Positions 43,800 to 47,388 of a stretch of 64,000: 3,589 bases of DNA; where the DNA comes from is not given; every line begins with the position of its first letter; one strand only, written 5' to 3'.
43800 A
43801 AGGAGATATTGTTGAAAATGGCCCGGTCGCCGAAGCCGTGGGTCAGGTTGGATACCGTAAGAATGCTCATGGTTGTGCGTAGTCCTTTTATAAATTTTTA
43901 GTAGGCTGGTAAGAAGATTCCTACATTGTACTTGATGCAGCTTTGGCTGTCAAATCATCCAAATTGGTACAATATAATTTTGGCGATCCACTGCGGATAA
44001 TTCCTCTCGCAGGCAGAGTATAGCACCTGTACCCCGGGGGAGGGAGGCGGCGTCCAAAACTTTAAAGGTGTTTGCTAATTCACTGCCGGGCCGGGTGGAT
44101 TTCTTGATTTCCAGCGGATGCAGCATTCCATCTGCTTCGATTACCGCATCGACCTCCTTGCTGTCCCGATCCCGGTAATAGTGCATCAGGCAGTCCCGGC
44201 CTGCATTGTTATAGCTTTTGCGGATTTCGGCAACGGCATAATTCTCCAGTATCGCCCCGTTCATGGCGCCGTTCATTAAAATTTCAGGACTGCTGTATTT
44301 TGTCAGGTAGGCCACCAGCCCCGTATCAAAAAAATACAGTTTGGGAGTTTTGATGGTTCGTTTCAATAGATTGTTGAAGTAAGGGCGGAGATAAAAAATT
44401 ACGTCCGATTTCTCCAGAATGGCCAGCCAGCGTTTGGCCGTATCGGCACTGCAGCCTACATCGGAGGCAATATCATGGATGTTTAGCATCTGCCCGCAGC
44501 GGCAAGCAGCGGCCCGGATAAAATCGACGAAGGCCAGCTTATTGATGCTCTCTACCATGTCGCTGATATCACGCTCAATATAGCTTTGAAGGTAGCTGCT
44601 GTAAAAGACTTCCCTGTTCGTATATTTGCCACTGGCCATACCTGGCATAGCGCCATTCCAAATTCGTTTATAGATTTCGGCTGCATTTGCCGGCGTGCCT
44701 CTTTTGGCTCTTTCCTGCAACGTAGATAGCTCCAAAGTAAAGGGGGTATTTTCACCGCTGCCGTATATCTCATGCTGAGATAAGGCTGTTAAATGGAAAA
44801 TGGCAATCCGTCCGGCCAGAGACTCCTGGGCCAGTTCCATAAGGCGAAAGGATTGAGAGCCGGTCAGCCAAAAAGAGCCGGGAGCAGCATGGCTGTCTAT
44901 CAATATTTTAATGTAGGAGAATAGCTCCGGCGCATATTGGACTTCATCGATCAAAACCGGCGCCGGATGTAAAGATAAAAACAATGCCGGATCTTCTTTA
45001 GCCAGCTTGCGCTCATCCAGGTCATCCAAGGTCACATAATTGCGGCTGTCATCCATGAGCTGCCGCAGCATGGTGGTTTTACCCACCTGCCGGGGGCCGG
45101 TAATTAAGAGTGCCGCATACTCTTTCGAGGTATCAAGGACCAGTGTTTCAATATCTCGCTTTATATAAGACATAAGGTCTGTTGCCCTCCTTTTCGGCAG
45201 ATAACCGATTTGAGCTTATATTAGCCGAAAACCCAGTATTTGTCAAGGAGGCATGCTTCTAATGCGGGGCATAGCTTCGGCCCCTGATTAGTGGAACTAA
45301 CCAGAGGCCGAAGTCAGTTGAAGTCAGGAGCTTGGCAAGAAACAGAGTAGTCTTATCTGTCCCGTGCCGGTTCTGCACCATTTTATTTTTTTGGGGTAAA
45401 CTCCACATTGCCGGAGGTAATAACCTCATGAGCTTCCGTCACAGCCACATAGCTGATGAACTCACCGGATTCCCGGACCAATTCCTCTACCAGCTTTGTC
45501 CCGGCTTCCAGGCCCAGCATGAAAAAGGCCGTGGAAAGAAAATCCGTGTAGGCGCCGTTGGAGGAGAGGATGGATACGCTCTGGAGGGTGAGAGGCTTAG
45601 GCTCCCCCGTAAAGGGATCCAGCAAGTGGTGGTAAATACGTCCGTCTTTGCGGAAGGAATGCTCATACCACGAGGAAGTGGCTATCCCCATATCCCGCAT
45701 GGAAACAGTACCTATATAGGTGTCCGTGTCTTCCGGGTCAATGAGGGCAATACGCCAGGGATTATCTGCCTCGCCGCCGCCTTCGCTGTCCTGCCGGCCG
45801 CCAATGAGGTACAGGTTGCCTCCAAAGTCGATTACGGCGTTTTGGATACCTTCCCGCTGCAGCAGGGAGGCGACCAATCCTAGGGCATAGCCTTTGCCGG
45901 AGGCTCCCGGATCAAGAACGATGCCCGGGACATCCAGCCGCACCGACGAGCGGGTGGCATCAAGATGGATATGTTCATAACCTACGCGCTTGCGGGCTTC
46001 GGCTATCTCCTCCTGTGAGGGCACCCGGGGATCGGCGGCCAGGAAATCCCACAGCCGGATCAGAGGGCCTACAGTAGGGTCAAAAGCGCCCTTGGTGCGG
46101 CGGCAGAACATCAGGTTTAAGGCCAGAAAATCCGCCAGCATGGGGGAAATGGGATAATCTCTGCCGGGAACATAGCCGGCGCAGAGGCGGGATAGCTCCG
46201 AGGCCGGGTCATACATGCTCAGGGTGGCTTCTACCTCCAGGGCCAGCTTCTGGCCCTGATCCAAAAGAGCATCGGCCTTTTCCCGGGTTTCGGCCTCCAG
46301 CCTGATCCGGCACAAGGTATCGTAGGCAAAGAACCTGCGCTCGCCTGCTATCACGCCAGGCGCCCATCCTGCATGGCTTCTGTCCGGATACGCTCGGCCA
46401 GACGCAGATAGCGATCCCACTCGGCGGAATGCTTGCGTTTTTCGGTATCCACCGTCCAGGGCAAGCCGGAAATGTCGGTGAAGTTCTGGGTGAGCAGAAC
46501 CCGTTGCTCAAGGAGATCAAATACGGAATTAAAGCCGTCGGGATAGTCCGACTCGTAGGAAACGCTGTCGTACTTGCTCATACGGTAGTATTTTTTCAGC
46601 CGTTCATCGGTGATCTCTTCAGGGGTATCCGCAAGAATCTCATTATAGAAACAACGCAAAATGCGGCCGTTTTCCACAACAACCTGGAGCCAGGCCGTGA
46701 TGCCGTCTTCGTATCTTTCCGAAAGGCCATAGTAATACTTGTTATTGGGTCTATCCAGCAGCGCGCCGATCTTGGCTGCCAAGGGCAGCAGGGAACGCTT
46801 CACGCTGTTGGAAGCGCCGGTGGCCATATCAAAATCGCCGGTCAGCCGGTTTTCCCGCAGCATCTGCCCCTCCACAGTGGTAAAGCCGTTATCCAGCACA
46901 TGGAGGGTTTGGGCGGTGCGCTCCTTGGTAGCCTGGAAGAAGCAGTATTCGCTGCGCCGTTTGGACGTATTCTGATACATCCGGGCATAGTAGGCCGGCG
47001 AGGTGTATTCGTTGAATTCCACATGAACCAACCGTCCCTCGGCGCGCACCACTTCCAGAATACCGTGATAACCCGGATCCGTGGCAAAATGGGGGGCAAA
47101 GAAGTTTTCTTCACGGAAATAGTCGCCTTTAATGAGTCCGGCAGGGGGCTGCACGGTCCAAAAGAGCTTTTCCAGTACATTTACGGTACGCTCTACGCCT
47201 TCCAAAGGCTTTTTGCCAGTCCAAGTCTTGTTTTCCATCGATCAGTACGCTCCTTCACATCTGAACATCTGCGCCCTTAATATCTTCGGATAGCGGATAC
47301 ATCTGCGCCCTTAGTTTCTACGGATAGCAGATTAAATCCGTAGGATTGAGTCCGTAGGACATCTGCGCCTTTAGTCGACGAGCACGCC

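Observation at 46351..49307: Triplicated protein family with a Ser-type flavinylation motif and a two-module architecture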

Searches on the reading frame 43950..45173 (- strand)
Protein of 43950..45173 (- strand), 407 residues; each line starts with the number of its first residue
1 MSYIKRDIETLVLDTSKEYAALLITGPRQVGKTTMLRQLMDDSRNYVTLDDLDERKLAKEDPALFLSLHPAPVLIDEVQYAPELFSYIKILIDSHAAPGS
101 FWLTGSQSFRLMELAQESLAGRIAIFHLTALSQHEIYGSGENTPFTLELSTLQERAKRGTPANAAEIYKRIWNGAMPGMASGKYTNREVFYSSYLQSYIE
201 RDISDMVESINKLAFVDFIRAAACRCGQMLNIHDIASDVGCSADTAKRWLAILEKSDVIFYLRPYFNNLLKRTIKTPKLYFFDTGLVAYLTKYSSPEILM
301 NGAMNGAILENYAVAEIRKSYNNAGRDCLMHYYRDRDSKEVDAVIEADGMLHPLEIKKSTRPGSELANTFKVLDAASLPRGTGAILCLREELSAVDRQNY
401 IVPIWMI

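Call 40: search_protein_families(library=ncbifam, proteins=[window:43950-45173:-], max_evalue=0.00001)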
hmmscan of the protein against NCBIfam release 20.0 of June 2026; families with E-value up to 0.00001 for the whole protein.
window:43950-45173:- (407 aa): 0 families

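Call 79: search_protein_families(library=pfam, proteins=[window:43950-45173:-], max_evalue=0.00001)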
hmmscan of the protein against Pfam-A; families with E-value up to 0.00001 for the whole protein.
window:43950-45173:- (407 aa): 2 families
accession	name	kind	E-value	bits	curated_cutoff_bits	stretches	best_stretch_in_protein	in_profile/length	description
PF13635.12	DUF4143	-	2.1e-42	145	28.1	1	200-359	1-160/160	Domain of unknown function (DUF4143)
PF13173.12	AAA_14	-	2e-28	99.4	27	1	21-136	4-128/129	AAA domain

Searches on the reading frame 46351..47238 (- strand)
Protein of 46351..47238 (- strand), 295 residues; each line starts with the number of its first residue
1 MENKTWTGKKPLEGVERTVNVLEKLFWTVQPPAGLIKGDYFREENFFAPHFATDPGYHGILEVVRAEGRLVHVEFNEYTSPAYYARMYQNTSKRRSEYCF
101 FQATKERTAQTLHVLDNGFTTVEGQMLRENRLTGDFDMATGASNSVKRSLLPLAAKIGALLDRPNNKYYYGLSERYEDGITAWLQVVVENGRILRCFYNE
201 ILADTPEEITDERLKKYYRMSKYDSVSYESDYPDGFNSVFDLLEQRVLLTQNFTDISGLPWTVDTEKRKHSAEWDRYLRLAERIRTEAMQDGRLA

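Call 3: search_protein_families(library=pfam, proteins=[window:46351-47238:-], max_evalue=1)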
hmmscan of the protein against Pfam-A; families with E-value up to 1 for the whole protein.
window:46351-47238:- (295 aa): 1 family
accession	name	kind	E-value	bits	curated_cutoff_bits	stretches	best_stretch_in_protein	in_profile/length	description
PF08044.16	DUF1707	-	0.032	14.7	27.6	1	61-89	15-43/53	DUF1707 SHOCT-like domain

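Call 4: search_protein_families(library=ncbifam, proteins=[window:46351-47238:-], max_evalue=1)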
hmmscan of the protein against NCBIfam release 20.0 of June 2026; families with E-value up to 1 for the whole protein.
window:46351-47238:- (295 aa): 0 families

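Call 7: search_solved_structures(query=A1, max_evalue=10, show_alignments=2)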
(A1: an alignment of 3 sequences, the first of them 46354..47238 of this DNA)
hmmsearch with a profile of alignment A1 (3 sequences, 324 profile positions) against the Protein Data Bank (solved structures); distinct sequences matched with E-value up to 10: 11.
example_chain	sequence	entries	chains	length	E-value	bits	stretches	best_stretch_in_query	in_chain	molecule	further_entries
2kzx_A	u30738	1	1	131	0.096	15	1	45-157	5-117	Uncharacterized protein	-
7tbi_X1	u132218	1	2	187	0.096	15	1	171-228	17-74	Nsp1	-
7n85_A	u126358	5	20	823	0.3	13.3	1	155-222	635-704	Nucleoporin NSP1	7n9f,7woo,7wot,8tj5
8fmw_Q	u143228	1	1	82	0.3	13.3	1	284-319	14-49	30S ribosomal protein S17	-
29oi_A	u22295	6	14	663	0.33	13.2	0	79-121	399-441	AetF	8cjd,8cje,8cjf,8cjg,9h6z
9vwu_A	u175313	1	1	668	0.36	13.1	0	79-121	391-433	AetF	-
8jz2_A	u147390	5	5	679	0.38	13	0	79-121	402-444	AetF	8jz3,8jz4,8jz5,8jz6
9vww_A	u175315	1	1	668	0.42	12.9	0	79-121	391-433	AetF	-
9vwv_A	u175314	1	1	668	0.42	12.9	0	79-121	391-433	AetF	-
9vwx_A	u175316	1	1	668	0.42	12.9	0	79-121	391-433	AetF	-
3o6u_A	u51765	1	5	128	0.68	12.2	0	54-82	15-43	uncharacterized protein CPE2226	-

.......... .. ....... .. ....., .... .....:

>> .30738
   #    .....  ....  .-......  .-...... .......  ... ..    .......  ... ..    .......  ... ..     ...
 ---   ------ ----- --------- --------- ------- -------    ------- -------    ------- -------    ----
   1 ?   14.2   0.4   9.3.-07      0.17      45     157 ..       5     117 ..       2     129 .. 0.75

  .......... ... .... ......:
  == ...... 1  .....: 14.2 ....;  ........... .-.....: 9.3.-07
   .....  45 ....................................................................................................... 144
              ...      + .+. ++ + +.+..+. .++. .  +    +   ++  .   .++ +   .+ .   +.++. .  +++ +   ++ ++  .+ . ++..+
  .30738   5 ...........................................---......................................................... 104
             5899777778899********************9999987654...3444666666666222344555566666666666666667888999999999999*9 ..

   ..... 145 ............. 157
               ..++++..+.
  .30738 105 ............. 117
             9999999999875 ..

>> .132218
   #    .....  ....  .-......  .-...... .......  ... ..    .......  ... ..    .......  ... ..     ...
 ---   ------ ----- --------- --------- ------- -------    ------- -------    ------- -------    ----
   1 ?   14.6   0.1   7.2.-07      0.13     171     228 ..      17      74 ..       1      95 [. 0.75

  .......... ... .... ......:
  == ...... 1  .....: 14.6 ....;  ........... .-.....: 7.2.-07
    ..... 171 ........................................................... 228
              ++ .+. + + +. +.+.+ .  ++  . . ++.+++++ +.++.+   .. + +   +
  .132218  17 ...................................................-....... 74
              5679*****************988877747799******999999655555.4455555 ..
